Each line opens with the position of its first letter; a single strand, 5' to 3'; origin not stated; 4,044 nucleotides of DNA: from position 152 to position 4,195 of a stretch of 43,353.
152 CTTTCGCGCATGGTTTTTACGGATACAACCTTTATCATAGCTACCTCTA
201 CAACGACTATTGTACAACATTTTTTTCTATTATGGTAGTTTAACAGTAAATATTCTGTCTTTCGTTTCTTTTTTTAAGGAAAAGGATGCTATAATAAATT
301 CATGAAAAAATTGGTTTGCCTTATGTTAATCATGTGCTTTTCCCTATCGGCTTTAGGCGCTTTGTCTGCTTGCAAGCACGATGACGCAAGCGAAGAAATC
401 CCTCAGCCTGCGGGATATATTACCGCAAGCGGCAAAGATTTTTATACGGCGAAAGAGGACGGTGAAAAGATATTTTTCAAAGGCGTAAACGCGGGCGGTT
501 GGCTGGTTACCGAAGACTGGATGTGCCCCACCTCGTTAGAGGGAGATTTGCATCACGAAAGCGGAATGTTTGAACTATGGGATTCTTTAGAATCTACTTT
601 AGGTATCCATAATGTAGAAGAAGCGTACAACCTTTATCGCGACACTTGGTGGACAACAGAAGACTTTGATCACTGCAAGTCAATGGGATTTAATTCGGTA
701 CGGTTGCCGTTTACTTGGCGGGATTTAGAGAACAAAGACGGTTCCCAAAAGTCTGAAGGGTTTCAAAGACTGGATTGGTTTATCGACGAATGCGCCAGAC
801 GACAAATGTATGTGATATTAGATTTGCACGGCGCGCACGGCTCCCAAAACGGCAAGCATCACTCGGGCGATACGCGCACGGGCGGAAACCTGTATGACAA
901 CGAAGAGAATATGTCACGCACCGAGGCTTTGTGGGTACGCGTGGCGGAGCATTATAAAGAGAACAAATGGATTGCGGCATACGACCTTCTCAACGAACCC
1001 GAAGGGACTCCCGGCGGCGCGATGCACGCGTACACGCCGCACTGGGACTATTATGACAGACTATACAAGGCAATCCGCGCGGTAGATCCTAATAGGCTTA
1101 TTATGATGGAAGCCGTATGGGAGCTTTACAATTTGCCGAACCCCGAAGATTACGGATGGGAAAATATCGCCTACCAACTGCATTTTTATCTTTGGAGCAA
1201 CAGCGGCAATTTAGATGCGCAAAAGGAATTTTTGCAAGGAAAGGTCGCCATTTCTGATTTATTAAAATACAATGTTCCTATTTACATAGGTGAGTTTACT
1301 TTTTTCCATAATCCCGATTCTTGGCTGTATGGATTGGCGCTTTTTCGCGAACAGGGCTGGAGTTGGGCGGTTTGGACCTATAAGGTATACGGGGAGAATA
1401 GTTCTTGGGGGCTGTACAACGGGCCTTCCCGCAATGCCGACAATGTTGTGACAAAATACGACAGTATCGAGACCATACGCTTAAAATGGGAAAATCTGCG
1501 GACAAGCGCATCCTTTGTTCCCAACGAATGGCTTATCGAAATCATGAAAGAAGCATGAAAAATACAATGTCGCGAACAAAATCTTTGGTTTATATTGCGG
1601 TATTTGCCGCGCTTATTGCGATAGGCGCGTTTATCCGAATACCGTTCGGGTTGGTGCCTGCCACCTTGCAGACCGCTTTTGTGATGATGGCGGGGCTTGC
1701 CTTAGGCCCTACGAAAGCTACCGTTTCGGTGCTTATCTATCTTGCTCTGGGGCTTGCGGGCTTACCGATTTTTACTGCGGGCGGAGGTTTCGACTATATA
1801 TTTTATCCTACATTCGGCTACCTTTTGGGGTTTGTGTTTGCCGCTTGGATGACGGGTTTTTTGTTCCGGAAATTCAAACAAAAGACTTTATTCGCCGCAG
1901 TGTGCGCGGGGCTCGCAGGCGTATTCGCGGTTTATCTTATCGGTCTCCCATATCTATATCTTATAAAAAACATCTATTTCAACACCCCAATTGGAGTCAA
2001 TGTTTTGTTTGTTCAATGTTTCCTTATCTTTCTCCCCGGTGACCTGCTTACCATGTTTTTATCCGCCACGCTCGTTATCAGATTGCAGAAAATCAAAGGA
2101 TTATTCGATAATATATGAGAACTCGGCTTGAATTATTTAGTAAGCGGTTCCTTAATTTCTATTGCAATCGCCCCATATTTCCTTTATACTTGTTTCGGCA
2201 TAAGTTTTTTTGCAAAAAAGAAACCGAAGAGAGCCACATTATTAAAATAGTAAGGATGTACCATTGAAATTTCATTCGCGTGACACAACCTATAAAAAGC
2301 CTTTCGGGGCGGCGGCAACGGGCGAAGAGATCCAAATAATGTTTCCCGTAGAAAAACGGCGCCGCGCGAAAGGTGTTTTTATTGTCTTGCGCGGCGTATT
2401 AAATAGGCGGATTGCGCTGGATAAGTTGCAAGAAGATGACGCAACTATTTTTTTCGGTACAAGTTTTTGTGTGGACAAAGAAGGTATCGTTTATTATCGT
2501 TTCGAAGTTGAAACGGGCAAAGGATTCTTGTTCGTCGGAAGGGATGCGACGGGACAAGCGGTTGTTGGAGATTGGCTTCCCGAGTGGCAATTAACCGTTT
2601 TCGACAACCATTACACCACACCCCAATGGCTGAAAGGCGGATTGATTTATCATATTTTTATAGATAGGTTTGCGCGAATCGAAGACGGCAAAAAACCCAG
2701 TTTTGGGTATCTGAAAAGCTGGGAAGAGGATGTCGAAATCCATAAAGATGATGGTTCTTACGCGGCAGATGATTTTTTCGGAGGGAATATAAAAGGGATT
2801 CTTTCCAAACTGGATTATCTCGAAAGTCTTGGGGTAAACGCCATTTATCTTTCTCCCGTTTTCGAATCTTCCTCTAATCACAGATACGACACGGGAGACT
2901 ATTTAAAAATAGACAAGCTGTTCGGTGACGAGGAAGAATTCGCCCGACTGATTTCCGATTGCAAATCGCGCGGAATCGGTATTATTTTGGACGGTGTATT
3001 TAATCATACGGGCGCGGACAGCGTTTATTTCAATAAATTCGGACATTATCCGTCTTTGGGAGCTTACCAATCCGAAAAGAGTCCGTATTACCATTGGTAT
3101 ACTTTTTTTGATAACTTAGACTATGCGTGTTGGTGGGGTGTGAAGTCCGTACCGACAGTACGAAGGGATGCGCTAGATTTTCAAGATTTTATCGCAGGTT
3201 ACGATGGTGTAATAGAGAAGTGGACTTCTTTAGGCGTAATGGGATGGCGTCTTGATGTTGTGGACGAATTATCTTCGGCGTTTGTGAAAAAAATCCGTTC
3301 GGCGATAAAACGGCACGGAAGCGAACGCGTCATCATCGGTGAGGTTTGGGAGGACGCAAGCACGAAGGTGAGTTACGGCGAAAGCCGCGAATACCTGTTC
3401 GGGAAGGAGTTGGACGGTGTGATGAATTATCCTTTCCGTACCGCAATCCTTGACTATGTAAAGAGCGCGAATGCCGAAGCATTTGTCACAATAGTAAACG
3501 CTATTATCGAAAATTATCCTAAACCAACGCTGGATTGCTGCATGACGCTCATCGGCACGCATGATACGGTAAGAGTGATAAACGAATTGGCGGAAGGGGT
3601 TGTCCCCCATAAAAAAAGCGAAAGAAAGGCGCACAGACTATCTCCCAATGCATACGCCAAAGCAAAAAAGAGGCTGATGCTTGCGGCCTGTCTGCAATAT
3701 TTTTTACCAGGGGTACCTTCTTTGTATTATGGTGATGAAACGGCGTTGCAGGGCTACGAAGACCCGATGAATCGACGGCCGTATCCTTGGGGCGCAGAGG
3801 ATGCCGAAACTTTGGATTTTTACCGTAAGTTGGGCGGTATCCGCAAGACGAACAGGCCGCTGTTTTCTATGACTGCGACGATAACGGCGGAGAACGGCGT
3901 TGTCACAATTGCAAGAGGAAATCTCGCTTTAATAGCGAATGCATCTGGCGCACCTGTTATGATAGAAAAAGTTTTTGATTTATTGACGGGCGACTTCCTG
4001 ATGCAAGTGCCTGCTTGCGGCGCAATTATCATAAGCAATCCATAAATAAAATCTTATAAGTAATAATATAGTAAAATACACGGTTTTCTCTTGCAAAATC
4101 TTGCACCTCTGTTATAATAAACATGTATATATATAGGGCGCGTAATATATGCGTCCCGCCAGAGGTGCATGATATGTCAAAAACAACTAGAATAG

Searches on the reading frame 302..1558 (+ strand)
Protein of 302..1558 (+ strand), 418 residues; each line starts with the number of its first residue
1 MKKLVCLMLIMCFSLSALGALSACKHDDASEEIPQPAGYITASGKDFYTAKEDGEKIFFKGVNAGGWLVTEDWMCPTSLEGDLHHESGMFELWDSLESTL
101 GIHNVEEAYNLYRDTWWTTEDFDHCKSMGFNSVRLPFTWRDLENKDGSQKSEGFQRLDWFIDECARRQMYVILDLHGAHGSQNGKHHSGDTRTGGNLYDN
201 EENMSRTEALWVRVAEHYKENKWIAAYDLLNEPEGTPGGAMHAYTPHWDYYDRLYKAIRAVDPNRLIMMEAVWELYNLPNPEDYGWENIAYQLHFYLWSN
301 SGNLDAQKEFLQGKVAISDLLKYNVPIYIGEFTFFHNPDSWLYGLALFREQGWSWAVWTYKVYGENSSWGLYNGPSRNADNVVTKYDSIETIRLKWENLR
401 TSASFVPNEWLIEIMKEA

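Call 9: search_protein_families(library=pfam, proteins=[window:302-1558:+], max_evalue=0.001)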
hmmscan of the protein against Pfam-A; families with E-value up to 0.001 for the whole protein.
window:302-1558:+ (418 aa): 2 families
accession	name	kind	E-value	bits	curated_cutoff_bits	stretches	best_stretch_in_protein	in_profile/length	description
PF00150.24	Cellulase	-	2.2e-32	113.1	23.5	1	114-361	20-269/272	Cellulase (glycosyl hydrolase family 5)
PF01301.25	Glyco_hydro_35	-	1.5e-05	25.2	27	1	120-173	28-81/319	Glycosyl hydrolases family 35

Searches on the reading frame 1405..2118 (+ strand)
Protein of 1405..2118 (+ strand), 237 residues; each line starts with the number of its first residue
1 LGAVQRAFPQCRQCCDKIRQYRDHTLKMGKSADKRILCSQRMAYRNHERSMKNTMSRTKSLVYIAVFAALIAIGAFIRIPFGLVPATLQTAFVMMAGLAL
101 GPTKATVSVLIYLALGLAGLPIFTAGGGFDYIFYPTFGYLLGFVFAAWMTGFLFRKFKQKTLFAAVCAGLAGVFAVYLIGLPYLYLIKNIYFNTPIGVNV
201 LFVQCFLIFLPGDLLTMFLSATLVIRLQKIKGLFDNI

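Call 9: search_protein_families(library=pfam, proteins=[window:1405-2118:+], max_evalue=0.001)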
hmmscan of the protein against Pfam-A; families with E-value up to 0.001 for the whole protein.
window:1405-2118:+ (237 aa): 1 family
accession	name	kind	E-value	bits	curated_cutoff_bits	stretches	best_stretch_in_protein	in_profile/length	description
PF02632.19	BioY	-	3e-37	128.1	25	1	81-229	1-140/140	BioY family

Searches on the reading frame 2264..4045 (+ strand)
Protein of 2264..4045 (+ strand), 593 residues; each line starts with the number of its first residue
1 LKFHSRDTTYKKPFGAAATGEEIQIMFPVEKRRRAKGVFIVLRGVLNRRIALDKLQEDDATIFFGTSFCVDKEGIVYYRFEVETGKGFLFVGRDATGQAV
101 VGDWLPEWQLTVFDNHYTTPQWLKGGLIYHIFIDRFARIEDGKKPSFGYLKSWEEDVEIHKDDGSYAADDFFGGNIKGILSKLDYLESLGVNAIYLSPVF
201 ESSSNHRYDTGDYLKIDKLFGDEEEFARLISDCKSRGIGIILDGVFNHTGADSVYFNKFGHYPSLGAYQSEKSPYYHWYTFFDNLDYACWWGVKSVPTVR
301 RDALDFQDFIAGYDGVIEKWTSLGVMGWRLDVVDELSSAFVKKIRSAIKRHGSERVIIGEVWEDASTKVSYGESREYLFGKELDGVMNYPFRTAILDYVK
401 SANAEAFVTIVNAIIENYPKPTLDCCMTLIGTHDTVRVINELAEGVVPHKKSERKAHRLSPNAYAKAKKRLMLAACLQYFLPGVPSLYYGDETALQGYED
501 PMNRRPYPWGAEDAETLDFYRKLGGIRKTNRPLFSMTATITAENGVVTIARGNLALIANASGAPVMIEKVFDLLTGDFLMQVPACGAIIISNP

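Call 9: search_protein_families(library=pfam, proteins=[window:2264-4045:+], max_evalue=0.001)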
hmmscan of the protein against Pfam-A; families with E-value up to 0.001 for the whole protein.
window:2264-4045:+ (593 aa): 2 families
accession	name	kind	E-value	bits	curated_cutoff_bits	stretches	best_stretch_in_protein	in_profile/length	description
PF00128.31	Alpha-amylase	-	2.4e-47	162.7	22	1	131-499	2-360/446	Alpha amylase, catalytic domain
PF14701.12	hDGE_amylase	-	0.00035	20.2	27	1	175-280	20-130/439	Glycogen debranching enzyme, glucanotransferase domain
